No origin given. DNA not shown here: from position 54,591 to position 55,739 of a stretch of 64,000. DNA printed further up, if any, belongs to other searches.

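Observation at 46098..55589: Membrane-enzyme island: SPASM radical SAM + methyltransferase + two GT-C-like proteins + ferritin-like-membrane fusion + B12-radical SAM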

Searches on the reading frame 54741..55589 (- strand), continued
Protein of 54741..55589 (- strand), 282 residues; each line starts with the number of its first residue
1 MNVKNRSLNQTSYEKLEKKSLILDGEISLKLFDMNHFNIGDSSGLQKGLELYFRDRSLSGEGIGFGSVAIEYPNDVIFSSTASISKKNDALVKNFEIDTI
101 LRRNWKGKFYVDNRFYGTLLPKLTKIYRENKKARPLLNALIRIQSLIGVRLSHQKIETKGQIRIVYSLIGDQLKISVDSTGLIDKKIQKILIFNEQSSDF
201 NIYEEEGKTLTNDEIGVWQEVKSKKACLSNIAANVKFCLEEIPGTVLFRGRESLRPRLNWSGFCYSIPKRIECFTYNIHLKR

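Call 55: search_protein_families(library=pfam, proteins=[L029:3915-4535:-, L029:4532-6457:-, L029:6468-7106:-, L029:7273-8283:+, L029:8733-9089:+, L029:13422-15161:+, L029:15168-16022:+, L029:16939-18801:+], max_evalue=0.001)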
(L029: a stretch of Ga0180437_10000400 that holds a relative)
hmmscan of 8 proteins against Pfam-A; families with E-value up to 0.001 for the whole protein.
L029:3915-4535:- (206 aa): 8 families
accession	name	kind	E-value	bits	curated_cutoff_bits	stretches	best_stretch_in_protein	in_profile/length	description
PF13510.11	Fer2_4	-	5.6e-18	65.2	22.8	1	2-80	2-81/82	2Fe-2S iron-sulfur cluster binding domain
PF22117.2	Fer4_Nqo3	-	2.4e-07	31.3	27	1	127-187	7-67/67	NADH-quinone oxidoreductase subunit 3, ferredoxin-like domain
PF14697.11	Fer4_21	-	4.1e-07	30.5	35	1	126-186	3-57/59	4Fe-4S dicluster domain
PF13237.11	Fer4_10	-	9.4e-06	25.9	25.5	0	126-141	4-19/53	4Fe-4S dicluster domain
PF12838.12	Fer4_7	-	6e-05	23.9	27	1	130-184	1-51/52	4Fe-4S dicluster domain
PF13534.11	Fer4_17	-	0.00013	22.9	22.2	0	116-142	33-57/61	4Fe-4S dicluster domain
PF13746.11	Fer4_18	-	0.00016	22.2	27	0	166-184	56-74/114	4Fe-4S dicluster domain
PF00037.32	Fer4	-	0.00025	21.2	21.1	0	126-141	3-18/24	4Fe-4S binding domain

L029:4532-6457:- (641 aa): 10 families
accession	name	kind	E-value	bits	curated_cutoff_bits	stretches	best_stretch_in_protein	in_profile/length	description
PF01512.22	Complex1_51K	-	1.5e-42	145.4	31.2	1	181-352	1-149/150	Nuo51 FMN-binding domain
PF10589.14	NADH_4Fe-4S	-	9.4e-29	99.6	23.5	1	464-547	2-85/85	NADH-ubiquinone oxidoreductase-F iron-sulfur binding region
PF00037.32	Fer4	-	2.5e-09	37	21.1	2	595-616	2-23/24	4Fe-4S binding domain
PF01257.25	2Fe-2S_thioredx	-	1.6e-07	31.7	24.8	1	29-103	67-143/145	Thioredoxin-like [2Fe-2S] ferredoxin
PF10531.15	SLBB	-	9e-07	29.1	27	1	376-425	2-54/55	SLBB domain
PF13237.11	Fer4_10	-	2e-06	28.1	25.5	1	564-611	2-52/53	4Fe-4S dicluster domain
PF14697.11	Fer4_21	-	2.4e-06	28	35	1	566-615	3-56/59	4Fe-4S dicluster domain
PF13187.11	Fer4_9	-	5.4e-05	23.6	27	1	571-613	2-49/52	4Fe-4S dicluster domain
PF22461.2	SLBB_2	-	0.0002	21.8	27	1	376-421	3-49/79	SLBB domain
PF12838.12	Fer4_7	-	0.00038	21.3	27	1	571-615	2-52/52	4Fe-4S dicluster domain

L029:6468-7106:- (212 aa): 1 family
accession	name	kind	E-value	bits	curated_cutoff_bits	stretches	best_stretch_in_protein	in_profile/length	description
PF01257.25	2Fe-2S_thioredx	-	8e-53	178.6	24.8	1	69-211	2-144/145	Thioredoxin-like [2Fe-2S] ferredoxin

L029:7273-8283:+ (336 aa): 4 families
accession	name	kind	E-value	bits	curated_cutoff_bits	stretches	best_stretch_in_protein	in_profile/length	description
PF01408.29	GFO_IDH_MocA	-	3.8e-30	105.5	24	1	7-124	2-118/120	Oxidoreductase family, NAD-binding Rossmann fold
PF22725.1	GFO_IDH_MocA_C3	-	1.5e-15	57.7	27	1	134-261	1-120/124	GFO/IDH/MocA C-terminal domain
PF02894.22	GFO_IDH_MocA_C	-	1.7e-14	54.6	22.9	1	138-333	1-208/218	Oxidoreductase family, C-terminal alpha/beta domain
PF03447.22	NAD_binding_3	-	0.00042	21.4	24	1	12-121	1-112/116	Homoserine dehydrogenase, NAD binding domain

L029:8733-9089:+ (118 aa): 1 family
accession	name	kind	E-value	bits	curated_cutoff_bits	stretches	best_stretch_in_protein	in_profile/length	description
PF00903.31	Glyoxalase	-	7.2e-13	49.4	20.6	1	10-109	7-120/121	Glyoxalase/Bleomycin resistance protein/Dioxygenase superfamily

L029:13422-15161:+ (579 aa): 4 families
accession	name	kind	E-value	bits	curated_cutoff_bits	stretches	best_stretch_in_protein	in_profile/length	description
PF01855.24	POR_N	-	2.6e-54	184.8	27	1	214-452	2-229/231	Pyruvate flavodoxin/ferredoxin oxidoreductase, thiamine diP-bdg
PF01558.24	POR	-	8.1e-36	124.2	27.4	1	18-178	1-172/173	Pyruvate ferredoxin/flavodoxin oxidoreductase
PF17147.9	PFOR_II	-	1.3e-09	38.8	27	1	477-570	1-101/102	Pyruvate:ferredoxin oxidoreductase core domain II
PF02780.25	Transketolase_C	-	0.00076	19.8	25.9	0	477-564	10-102/124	Transketolase, C-terminal domain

L029:15168-16022:+ (284 aa): 2 families
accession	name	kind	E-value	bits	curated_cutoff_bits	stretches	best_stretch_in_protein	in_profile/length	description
PF02775.26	TPP_enzyme_C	-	2.8e-30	105.6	21.9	1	51-194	16-151/151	Thiamine pyrophosphate enzyme, C-terminal TPP binding domain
PF12367.13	PFO_beta_C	-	1.5e-25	89.5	24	1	198-260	1-64/66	Pyruvate ferredoxin oxidoreductase beta subunit C terminal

L029:16939-18801:+ (620 aa): 1 family
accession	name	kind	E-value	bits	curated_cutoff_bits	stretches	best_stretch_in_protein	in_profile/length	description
PF00112.29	Peptidase_C1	-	1.7e-45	156.3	20.7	1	104-312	1-217/220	Papain family cysteine protease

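Call 58: search_protein_families(library=ncbifam, proteins=[L045:6911-10603:+, L045:10604-11932:+, L054:10394-11779:+], max_evalue=1e-8)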
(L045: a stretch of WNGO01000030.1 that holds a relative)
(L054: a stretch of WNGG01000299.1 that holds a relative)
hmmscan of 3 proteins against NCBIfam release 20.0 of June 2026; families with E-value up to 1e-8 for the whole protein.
L045:6911-10603:+ (1230 aa): 5 families
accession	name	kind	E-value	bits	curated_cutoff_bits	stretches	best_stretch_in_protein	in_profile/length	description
TIGR03030.1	CelA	equivalog_domain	6.3e-35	120.4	699.1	1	78-351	99-389/714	UDP-forming cellulose synthase catalytic subunit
NF008558.0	PRK11498.1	equivalog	9.9e-26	89.9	992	1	103-367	269-532/872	UDP-forming cellulose synthase catalytic subunit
TIGR03937.1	PgaC_IcaA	equivalog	1.1e-19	70.7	422.3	1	75-356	14-288/407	poly-beta-1,6-N-acetyl-D-glucosamine synthase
TIGR03965.1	mycofact_glyco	equivalog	4.2e-19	68.7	280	1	102-337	69-299/467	mycofactocin biosynthesis glycosyltransferase MftF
TIGR04242.1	nodulat_NodC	equivalog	1.2e-09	37.6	550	1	90-343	31-289/395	chitooligosaccharide synthase NodC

L045:10604-11932:+ (442 aa): 20 families
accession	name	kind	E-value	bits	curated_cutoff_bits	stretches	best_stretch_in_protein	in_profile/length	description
TIGR04014.1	B12_SAM_MJ_0865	equivalog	6e-45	153.8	360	1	27-387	13-368/434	methyl-coenzyme M reductase glutamine C-methyltransferase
TIGR03471.1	HpnJ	equivalog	4.5e-43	147.8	577.6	1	90-380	98-390/472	hopanoid biosynthesis associated radical SAM protein HpnJ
TIGR04479.1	bcpD_PhpK_rSAM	subfamily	4.1e-40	137.6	600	1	23-393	70-447/504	PhpK family radical SAM P-methyltransferase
TIGR02026.1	BchE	equivalog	3e-34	118.7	481.35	1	23-431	20-437/497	magnesium-protoporphyrin IX monomethyl ester anaerobic oxidative cyclase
NF050148.1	rSAM_ApyD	equivalog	3.3e-34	118.3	750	1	22-396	22-411/645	RiPP biosynthesis radical SAM protein ApyD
TIGR04013.1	B12_SAM_MJ_1487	hypoth_equivalog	3.4e-32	111.7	251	1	46-233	25-197/382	TIGR04013 family B12-binding domain/radical SAM domain-containing protein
NF038361.1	rSAM_Sden_1168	equivalog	1.5e-30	106.3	575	1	109-376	198-472/560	Sden_1168 family B12-binding radical SAM P-methyltransferase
TIGR03975.1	rSAM_ocin_1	subfamily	3.7e-28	98.4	281.85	1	53-342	118-417/606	RiPP maturation radical SAM C-methyltransferase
TIGR04072.2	rSAM_ladder_B12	equivalog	1.4e-27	96.4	360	1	26-356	19-350/443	lipid biosynthesis B12-binding/radical SAM protein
NF033070.1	rSAM_AprD4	equivalog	8.6e-27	94.1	500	1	18-429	35-444/456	AprD4 family radical SAM diol-dehydratase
TIGR04367.1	HpnR_B12_rSAM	equivalog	1.6e-26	93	650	1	25-383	22-378/490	hopanoid C-3 methylase HpnR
NF040546.1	rSAM_CUAEP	equivalog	6.7e-23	81.1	500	1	25-333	13-319/468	CUAEP/CCAEP-tail radical SAM (seleno)protein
TIGR04295.1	B12_rSAM_oligo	hypoth_equivalog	3.5e-19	68.8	400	1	30-304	30-310/422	TIGR04295 family B12-binding domain-containing radical SAM protein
NF040542.1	rSAM_RCCLKC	equivalog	2.8e-18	66.3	450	1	78-333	64-328/423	arsinothricin biosynthesis radical SAM protein ArsL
TIGR04385.1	B12_rSAM_cofa1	equivalog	3.5e-13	49.6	450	1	85-351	95-360/438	B12 lower ligand biosynthesis radical SAM protein BzaD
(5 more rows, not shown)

L054:10394-11779:+ (461 aa): 19 families
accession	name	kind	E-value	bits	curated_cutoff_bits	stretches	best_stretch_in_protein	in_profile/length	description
TIGR04014.1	B12_SAM_MJ_0865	equivalog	1.1e-44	152.9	360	1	46-412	13-374/434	methyl-coenzyme M reductase glutamine C-methyltransferase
TIGR03471.1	HpnJ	equivalog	4e-43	148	577.6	1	109-399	98-390/472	hopanoid biosynthesis associated radical SAM protein HpnJ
TIGR04479.1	bcpD_PhpK_rSAM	subfamily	7.6e-39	133.4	600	1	42-412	70-447/504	PhpK family radical SAM P-methyltransferase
NF050148.1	rSAM_ApyD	equivalog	2.9e-37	128.4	750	1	41-395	22-392/645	RiPP biosynthesis radical SAM protein ApyD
TIGR02026.1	BchE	equivalog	2.2e-34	119.1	481.35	1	42-451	20-438/497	magnesium-protoporphyrin IX monomethyl ester anaerobic oxidative cyclase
TIGR04013.1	B12_SAM_MJ_1487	hypoth_equivalog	3.9e-32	111.6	251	1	64-251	24-196/382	TIGR04013 family B12-binding domain/radical SAM domain-containing protein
NF038361.1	rSAM_Sden_1168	equivalog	8e-30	103.9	575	1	127-395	197-472/560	Sden_1168 family B12-binding radical SAM P-methyltransferase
TIGR03975.1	rSAM_ocin_1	subfamily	8.6e-29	100.5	281.85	1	72-361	118-417/606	RiPP maturation radical SAM C-methyltransferase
NF033070.1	rSAM_AprD4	equivalog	6.3e-28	97.9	500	1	38-448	36-444/456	AprD4 family radical SAM diol-dehydratase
TIGR04072.2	rSAM_ladder_B12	equivalog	1e-27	96.9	360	1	45-429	19-405/443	lipid biosynthesis B12-binding/radical SAM protein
TIGR04367.1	HpnR_B12_rSAM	equivalog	1.6e-25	89.7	650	1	44-402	22-378/490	hopanoid C-3 methylase HpnR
NF040546.1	rSAM_CUAEP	equivalog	1.5e-22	80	500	1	44-352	13-319/468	CUAEP/CCAEP-tail radical SAM (seleno)protein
TIGR04295.1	B12_rSAM_oligo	hypoth_equivalog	4.6e-19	68.4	400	1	49-325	30-312/422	TIGR04295 family B12-binding domain-containing radical SAM protein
NF040542.1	rSAM_RCCLKC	equivalog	8.7e-18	64.7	450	1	97-352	64-328/423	arsinothricin biosynthesis radical SAM protein ArsL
TIGR04385.1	B12_rSAM_cofa1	equivalog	2.6e-13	50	450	1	104-370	95-360/438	B12 lower ligand biosynthesis radical SAM protein BzaD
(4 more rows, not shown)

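Call 65: list_cluster_members(proteins=[L045:10604-11932:+, L054:10394-11779:+, P0042, P0044, P0064, L029:12106-13362:+, L001:10848-12197:+])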
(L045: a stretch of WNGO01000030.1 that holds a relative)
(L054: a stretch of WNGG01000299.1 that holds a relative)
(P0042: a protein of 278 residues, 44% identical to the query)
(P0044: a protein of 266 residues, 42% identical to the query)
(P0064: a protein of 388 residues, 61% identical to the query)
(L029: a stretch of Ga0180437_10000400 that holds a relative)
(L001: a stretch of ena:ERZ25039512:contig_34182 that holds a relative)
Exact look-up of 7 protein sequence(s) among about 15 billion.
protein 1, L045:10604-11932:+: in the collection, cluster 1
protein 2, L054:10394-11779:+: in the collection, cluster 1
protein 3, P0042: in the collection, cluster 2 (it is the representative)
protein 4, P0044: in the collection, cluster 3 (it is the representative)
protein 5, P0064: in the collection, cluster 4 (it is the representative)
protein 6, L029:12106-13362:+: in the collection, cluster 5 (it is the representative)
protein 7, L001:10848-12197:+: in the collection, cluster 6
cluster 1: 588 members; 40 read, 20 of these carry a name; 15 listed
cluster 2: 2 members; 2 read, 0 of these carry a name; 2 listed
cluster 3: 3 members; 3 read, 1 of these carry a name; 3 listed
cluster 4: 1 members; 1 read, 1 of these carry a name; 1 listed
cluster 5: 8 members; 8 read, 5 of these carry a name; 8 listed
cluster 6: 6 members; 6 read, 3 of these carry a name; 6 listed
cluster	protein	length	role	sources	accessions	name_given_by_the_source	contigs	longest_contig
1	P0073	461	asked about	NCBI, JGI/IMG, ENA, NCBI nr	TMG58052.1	MAG: B12-binding domain-containing radical SAM protein [Chloroflexi bacterium] | MAG: B12-binding domain-containing radical SAM protein [Chloroflexota bacterium]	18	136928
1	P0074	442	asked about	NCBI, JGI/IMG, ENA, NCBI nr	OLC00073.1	MAG: hypothetical protein AUI15_07855 [Actinobacteria bacterium 13_2_20CM_2_66_6]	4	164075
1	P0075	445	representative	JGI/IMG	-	-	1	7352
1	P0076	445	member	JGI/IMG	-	anaerobic magnesium-protoporphyrin IX monomethyl ester cyclase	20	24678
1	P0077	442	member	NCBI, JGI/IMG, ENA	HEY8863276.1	MAG TPA: radical SAM protein [Candidatus Dormibacteraeota bacterium] | anaerobic magnesium-protoporphyrin IX monomethyl ester cyclase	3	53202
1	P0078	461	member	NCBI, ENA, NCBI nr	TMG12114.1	MAG: B12-binding domain-containing radical SAM protein [Chloroflexi bacterium] | MAG: B12-binding domain-containing radical SAM protein [Chloroflexota bacterium]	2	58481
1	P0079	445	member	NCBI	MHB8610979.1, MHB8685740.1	MAG: B12-binding domain-containing radical SAM protein [Candidatus Dormibacteraceae ...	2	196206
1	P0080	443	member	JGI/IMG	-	radical SAM superfamily enzyme YgiQ (UPF0313 family)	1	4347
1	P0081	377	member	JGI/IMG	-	anaerobic magnesium-protoporphyrin IX monomethyl ester cyclase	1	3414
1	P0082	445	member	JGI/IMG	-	anaerobic magnesium-protoporphyrin IX monomethyl ester cyclase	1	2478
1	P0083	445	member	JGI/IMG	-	anaerobic magnesium-protoporphyrin IX monomethyl ester cyclase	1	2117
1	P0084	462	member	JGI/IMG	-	anaerobic magnesium-protoporphyrin IX monomethyl ester cyclase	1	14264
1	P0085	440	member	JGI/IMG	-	anaerobic magnesium-protoporphyrin IX monomethyl ester cyclase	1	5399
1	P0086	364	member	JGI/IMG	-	anaerobic magnesium-protoporphyrin IX monomethyl ester cyclase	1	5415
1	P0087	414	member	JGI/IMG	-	anaerobic magnesium-protoporphyrin IX monomethyl ester cyclase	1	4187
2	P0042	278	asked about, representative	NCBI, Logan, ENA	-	-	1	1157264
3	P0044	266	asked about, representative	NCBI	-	-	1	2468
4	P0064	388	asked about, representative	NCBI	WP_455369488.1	ferritin-like domain-containing protein [[Eubacterium] cellulosolvens]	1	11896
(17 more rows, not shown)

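Call 71: search_protein_families(library=pfam, proteins=[L045:8588-9910:+, L029:12106-13362:+, L001:12324-13589:+], max_evalue=1)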
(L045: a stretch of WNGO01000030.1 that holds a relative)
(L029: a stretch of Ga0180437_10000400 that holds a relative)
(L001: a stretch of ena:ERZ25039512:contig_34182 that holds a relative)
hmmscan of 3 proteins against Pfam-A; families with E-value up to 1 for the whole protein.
L045:8588-9910:+ (441 aa): 3 families
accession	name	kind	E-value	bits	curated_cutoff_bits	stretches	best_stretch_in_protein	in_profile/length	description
PF06728.19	PIG-U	-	0.11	12.1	24.5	1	99-215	119-234/378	GPI transamidase subunit PIG-U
PF02366.24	PMT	-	0.17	11.9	22.7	1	76-172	85-197/245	Dolichyl-phosphate-mannose-protein mannosyltransferase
PF15194.11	TMEM191C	-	0.18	12.4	32.7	1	163-210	23-72/121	TMEM191C family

L029:12106-13362:+ (418 aa): 1 family
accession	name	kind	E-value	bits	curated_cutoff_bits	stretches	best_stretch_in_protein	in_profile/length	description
PF09594.16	GT87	-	0.0028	17.9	25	1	113-293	31-210/237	Glycosyltransferase family 87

L001:12324-13589:+ (421 aa): 3 families
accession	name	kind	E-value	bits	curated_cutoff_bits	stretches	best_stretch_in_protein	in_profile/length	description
PF03155.21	Alg6_Alg8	-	0.00036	20.1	25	1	114-252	102-247/482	ALG6, ALG8 glycosyltransferase family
PF09594.16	GT87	-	0.0079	16.4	25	1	75-284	3-197/237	Glycosyltransferase family 87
PF17968.6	Tlr3_TMD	-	0.22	12.2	25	0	364-373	3-12/33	Toll-like receptor 3 trans-membrane domain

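Call 86: search_protein_representatives(alignment_id=A1)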
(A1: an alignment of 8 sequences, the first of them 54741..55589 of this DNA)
Query: 8 sequences, 276 profile positions. Proteins with E-value up to 0.001 (for the whole library): 454; up to 1e-10: 298; up to 1e-30: 89. The best 150 are listed.
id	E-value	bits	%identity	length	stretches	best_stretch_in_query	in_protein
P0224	2.1e-114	397.7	-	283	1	7-275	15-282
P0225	5.7e-61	222.5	-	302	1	20-275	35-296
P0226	2.4e-58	213.9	-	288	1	16-275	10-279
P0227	1.0e-52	195.4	-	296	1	9-275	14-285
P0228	1.5e-52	194.8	-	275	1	18-275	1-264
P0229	1.9e-51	191.2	-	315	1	12-276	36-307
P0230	2.4e-51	190.9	-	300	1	5-275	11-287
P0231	4.6e-51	190.0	-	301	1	5-275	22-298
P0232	6.9e-51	189.4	-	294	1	11-274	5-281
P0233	2.5e-48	181.0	-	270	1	13-275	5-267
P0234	2.8e-48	180.8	-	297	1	15-275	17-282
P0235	3.6e-48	180.5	-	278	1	14-275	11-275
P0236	6.2e-48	179.7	-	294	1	13-276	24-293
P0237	2.0e-47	178.0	-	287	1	19-275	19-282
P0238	3.5e-47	177.2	-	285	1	8-275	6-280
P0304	2.7e-32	128.4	-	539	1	39-275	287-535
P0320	2.2e-29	118.9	-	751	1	37-276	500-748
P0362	2.0e-24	102.6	-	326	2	168-276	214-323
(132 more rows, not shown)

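Call 87: search_protein_families(library=pfam, proteins=[P0304, P0320, P0362, P0229, P0225], max_evalue=0.01)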
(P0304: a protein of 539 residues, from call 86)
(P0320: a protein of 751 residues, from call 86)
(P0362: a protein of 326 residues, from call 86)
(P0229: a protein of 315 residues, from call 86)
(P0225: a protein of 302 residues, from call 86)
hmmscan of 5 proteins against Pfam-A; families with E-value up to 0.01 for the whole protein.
P0304 (539 aa): 3 families
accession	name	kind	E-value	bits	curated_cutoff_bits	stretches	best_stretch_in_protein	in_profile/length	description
PF00535.33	Glycos_transf_2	-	1.4e-31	110.2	23.3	1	3-164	1-158/168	Glycosyl transferase family 2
PF13641.12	Glyco_tranf_2_3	-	1.9e-06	28.5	27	1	2-126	3-129/230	Glycosyltransferase like family 2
PF13506.12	Glyco_transf_21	-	0.0021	18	21.7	1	75-141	21-87/174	Glycosyl transferase family 21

P0320 (751 aa): 1 family
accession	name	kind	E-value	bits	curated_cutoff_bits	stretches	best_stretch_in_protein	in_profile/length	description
PF09594.16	GT87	-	0.00082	19.6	25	1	139-332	17-205/237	Glycosyltransferase family 87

P0362 (326 aa): 0 families

P0229 (315 aa): 0 families

P0225 (302 aa): 0 families

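Call 89: search_protein_families(library=ncbifam, proteins=[P0304], max_evalue=1e-10)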
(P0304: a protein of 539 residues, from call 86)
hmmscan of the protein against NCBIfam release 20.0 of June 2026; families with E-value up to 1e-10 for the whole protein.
P0304 (539 aa): 5 families
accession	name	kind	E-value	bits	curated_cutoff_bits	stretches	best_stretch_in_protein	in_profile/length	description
NF041875.1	EPS_EpsD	equivalog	1.1e-15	57.9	370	1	2-121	1-116/325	exopolysaccharide biosynthesis glycosyltransferase EpsD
NF047588.1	GlcsyltransPgfSStrep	equivalog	5.1e-13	48.9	500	1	2-120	3-121/308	glycosyltransferase PgfS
NF007986.1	PRK10714.1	equivalog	1.5e-12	47.2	529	1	2-122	8-128/316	undecaprenyl-phosphate 4-deoxy-4-formamido-L-arabinose transferase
TIGR04283.1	glyco_like_mftF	equivalog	4.9e-12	45.9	182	1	2-112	1-99/221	TIGR04283 family arsenosugar biosynthesis glycosyltransferase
TIGR03965.1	mycofact_glyco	equivalog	4.4e-11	42.3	280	1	3-107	77-177/467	mycofactocin biosynthesis glycosyltransferase MftF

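Call 98: search_solved_structures(query=A1, max_evalue=1)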
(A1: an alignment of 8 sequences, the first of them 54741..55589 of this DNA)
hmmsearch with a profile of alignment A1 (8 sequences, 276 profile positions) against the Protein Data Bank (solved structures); distinct sequences matched with E-value up to 1: 2.
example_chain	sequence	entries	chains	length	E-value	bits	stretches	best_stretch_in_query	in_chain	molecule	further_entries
3f42_A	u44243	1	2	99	0.79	12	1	154-212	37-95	protein HP0035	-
6pep_AM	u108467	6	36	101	0.82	12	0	180-215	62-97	Protein PrgJ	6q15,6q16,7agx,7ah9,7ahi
